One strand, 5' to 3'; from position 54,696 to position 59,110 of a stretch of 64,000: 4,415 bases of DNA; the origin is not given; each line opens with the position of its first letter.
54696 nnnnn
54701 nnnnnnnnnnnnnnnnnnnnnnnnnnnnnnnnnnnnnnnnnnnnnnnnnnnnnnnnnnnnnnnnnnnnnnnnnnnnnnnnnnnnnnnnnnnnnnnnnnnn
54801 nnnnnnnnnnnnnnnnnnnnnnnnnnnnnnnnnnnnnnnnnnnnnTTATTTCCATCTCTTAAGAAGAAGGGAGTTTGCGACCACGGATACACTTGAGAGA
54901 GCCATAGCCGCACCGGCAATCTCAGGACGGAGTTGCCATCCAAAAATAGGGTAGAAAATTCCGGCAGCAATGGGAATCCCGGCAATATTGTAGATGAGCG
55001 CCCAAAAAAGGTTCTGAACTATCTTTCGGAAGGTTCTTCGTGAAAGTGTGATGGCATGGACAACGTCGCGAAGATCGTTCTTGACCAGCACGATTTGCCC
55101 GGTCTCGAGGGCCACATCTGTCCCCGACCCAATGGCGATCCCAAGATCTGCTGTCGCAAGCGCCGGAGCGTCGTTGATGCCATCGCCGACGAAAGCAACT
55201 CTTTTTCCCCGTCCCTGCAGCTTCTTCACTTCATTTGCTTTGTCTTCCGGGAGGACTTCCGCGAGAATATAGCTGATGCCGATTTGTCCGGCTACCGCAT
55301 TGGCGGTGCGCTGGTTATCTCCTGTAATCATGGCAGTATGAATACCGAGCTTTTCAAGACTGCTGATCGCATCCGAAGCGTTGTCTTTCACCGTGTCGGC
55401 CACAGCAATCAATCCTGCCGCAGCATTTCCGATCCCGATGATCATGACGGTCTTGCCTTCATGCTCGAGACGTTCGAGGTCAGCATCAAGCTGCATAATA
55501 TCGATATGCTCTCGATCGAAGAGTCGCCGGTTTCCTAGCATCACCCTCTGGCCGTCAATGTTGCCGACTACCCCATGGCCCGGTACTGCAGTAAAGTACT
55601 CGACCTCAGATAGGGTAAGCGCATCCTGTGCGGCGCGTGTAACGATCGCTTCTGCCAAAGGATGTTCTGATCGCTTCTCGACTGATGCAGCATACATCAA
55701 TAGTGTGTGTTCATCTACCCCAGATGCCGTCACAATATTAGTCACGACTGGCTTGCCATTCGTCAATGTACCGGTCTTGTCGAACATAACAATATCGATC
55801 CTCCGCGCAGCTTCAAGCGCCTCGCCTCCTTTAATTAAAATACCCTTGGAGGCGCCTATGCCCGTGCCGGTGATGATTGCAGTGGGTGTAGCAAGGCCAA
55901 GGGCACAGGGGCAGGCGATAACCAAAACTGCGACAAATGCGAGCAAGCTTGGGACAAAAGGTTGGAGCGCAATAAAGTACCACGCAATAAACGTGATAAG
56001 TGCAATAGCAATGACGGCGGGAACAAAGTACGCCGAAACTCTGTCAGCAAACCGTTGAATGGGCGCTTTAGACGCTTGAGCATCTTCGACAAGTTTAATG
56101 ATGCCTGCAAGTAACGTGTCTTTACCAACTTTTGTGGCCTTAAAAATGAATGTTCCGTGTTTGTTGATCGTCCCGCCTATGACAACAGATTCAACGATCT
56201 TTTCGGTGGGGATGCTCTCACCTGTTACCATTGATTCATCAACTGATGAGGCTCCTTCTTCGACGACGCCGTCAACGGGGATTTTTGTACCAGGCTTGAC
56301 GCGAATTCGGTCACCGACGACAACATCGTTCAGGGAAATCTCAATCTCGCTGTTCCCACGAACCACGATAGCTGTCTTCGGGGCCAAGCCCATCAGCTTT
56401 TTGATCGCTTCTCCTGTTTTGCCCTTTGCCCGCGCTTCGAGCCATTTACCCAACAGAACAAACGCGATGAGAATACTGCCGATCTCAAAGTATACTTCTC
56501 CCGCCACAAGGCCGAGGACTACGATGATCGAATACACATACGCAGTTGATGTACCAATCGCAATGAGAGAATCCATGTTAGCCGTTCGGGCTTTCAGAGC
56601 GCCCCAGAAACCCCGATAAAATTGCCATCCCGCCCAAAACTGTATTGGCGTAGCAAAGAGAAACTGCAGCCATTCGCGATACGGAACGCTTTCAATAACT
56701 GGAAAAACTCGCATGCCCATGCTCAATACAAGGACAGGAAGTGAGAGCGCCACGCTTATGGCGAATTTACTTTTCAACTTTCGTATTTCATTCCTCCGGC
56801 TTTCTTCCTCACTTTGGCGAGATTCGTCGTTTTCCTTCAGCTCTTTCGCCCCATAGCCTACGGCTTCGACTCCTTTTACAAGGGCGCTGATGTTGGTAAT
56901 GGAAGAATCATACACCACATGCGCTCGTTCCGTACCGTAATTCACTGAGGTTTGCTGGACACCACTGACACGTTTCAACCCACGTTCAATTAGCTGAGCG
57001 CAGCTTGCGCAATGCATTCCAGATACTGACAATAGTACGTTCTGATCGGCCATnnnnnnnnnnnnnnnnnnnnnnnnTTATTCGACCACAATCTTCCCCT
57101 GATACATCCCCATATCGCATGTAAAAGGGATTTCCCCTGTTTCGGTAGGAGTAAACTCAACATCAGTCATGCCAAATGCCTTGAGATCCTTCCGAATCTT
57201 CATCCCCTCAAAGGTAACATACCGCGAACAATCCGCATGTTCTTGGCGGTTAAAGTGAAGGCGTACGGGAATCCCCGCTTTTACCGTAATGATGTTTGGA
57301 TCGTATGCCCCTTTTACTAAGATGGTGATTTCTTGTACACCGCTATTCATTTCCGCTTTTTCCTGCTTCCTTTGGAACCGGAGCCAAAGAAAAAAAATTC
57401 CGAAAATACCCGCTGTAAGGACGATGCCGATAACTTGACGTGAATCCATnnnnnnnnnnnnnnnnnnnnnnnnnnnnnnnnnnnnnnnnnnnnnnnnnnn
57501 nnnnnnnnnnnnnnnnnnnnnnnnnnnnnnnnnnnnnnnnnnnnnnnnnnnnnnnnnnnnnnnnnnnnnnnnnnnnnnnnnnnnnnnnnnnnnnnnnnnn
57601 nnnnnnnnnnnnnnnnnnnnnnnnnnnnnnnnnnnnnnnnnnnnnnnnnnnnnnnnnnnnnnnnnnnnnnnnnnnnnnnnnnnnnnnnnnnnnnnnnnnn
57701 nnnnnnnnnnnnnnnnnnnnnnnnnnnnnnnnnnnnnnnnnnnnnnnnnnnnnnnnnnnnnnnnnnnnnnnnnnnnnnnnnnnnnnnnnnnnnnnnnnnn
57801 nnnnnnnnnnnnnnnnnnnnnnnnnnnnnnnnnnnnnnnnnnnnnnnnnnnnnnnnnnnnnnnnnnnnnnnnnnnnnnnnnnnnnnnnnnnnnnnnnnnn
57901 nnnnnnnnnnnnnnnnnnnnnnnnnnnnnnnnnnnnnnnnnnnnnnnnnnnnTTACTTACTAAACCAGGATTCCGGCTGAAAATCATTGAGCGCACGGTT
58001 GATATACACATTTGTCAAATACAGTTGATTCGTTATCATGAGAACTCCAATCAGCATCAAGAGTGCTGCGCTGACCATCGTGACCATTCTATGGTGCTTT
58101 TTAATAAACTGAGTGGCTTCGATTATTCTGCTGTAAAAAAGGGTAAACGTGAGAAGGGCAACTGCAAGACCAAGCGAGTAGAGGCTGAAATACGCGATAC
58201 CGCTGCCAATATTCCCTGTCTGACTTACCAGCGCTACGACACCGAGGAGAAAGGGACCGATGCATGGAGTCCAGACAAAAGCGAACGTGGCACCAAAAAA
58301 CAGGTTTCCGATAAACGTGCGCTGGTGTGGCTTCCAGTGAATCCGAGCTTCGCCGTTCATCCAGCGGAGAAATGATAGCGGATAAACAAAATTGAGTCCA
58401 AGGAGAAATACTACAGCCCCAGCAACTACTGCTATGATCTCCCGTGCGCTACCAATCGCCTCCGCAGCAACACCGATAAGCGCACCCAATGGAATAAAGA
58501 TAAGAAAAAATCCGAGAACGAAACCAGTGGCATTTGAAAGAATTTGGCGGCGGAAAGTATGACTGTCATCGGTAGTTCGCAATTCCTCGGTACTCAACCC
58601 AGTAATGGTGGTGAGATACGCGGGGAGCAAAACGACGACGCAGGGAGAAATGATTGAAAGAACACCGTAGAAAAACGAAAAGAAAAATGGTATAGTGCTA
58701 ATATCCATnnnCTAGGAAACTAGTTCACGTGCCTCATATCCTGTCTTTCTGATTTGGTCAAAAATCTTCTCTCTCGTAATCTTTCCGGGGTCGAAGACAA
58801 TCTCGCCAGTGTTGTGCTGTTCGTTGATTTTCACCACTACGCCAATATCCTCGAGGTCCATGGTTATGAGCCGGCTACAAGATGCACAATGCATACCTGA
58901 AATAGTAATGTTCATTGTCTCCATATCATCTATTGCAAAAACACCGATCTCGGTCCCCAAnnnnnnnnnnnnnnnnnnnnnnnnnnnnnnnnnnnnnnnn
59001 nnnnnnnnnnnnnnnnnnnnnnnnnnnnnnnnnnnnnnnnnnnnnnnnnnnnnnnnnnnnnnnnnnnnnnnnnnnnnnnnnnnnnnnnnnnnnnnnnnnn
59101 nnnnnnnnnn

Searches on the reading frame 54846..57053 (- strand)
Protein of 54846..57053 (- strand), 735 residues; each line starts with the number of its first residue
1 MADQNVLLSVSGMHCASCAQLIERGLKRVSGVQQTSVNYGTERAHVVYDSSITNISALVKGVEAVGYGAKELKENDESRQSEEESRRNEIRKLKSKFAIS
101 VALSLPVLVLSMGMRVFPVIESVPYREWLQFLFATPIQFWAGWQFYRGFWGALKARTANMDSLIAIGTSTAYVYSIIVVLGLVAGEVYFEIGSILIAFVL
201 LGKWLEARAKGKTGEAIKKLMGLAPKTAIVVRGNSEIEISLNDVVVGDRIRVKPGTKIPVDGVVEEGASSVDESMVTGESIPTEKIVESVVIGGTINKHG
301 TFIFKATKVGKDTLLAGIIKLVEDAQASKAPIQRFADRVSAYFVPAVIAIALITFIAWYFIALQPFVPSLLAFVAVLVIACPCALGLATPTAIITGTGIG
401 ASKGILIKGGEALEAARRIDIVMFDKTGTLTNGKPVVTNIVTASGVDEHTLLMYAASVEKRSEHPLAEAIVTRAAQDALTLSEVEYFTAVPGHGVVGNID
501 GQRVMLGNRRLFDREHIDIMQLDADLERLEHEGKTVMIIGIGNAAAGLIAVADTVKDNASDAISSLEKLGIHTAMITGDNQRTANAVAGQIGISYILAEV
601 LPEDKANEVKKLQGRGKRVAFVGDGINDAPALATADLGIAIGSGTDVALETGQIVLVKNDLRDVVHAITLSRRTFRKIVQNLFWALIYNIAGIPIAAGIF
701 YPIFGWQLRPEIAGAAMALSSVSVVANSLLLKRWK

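Call 3: search_protein_families(library=pfam, proteins=[window:54846-57053:-], max_evalue=0.01)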
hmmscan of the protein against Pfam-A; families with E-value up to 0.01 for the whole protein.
window:54846-57053:- (735 aa): 5 families
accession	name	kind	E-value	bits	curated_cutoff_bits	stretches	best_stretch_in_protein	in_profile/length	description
PF00122.25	E1-E2_ATPase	-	2e-56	190.8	28.1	1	223-401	2-179/181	E1-E2 ATPase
PF00702.32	Hydrolase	-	3.6e-39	135.6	26.4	1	419-636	1-191/191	haloacid dehalogenase-like hydrolase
PF00403.32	HMA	-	4.1e-16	59.5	24.8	1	8-67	2-61/62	Heavy-metal-associated domain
PF08282.18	Hydrolase_3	-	1.5e-05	25.3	20.9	1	610-667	197-254/255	haloacid dehalogenase-like hydrolase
PF19803.4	DUF6286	-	0.0033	18.3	35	0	11-64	33-86/108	Family of unknown function (DUF6286)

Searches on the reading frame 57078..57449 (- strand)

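Call 3: search_protein_families(library=pfam, proteins=[window:57078-57449:-], max_evalue=0.01)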
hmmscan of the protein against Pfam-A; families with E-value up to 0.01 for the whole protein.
window:57078-57449:- (123 aa): 1 family
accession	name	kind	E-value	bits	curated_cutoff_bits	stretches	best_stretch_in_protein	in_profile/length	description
PF13473.12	Cupredoxin_1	-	7.2e-18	65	27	1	18-122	6-104/104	Cupredoxin-like domain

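Call 4: search_protein_families(library=ncbifam, proteins=[window:57078-57449:-], max_evalue=0.01)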
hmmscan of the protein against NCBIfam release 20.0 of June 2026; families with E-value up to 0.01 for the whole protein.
window:57078-57449:- (123 aa): 0 families

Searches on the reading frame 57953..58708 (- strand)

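Call 3: search_protein_families(library=pfam, proteins=[window:57953-58708:-], max_evalue=0.01)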
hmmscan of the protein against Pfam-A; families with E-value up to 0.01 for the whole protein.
window:57953-58708:- (251 aa): 2 families
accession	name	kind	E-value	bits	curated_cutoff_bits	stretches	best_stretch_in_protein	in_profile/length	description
PF02683.22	DsbD_TM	-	1.8e-14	54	27.1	1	10-219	6-215/219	Cytochrome C biogenesis protein transmembrane domain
PF13386.12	DsbD_2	-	8.3e-07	29.5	24.9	1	15-222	6-198/199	Cytochrome C biogenesis protein transmembrane region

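Call 4: search_protein_families(library=ncbifam, proteins=[window:57953-58708:-], max_evalue=0.01)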
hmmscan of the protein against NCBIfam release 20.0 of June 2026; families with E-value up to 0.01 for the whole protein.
window:57953-58708:- (251 aa): 3 families
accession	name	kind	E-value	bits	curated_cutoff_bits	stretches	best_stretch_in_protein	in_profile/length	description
NF045694.1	seleno_TsoB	exception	4.4e-12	44.9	805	1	12-195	189-362/572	rhodanese/DsbD fusion-like selenoprotein TsoB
NF040495.1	tranport_ArsG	equivalog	4.8e-08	32.7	200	1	4-226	3-222/225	aromatic aminobenezylarsenical efflux permease ArsG family transporter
NF001419.0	PRK00293.1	subfamily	0.00011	20.9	330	1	9-203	173-364/574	protein-disulfide reductase DsbD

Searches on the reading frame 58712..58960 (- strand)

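Call 3: search_protein_families(library=pfam, proteins=[window:58712-58960:-], max_evalue=0.01)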
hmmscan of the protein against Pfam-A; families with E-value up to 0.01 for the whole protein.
window:58712-58960:- (82 aa): 1 family
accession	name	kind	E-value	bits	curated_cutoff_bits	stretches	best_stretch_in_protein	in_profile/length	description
PF00403.32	HMA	-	6.8e-08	33.2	24.8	1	18-76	2-62/62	Heavy-metal-associated domain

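Call 4: search_protein_families(library=ncbifam, proteins=[window:58712-58960:-], max_evalue=0.01)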
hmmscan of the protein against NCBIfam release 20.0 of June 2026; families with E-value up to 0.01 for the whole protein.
window:58712-58960:- (82 aa): 11 families
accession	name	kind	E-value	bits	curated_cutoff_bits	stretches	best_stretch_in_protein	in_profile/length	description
NF041115.1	UxxU_metal_bind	equivalog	1.2e-11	44.6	95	1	14-78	4-70/74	metal-binding (seleno)protein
NF033556.1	MerTP_fusion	equivalog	8.7e-11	41.8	180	1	8-77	114-185/186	mercuric transport protein MerTP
NF033794.2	chaper_CopZ_Eh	exception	1.6e-09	37.8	95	1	17-78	3-66/68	copper chaperone CopZ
NF033795.1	chaper_CopZ_Bs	exception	2.2e-07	30.9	91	1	18-76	4-64/66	copper chaperone CopZ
NF047957.1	CopZ_AFE_1862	equivalog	1.3e-05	25.5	85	1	17-77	2-61/62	CopZ family metallochaperone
NF008262.1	PRK11033.1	equivalog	4.9e-05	22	1005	1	14-79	41-106/731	zinc/cadmium/mercury/lead-transporting ATPase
NF033775.1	P_type_ZntA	exception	6.8e-05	21.3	1240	1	14-79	48-113/732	Zn(II)/Cd(II)/Pb(II) translocating P-type ATPase ZntA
TIGR00003.1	TIGR00003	subfamily_domain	0.0013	18.9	62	1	17-77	3-65/66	copper ion binding protein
NF010311.1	PRK13748.1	subfamily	0.0015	17.5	600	1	17-78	2-64/560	mercury(II) reductase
NF007952.0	PRK10671.1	equivalog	0.0018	16.5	1316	1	7-78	96-166/838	copper-exporting P-type ATPase CopA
TIGR02052.1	MerP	equivalog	0.0044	17.5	92.55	1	13-75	22-86/92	mercury resistance system periplasmic binding protein MerP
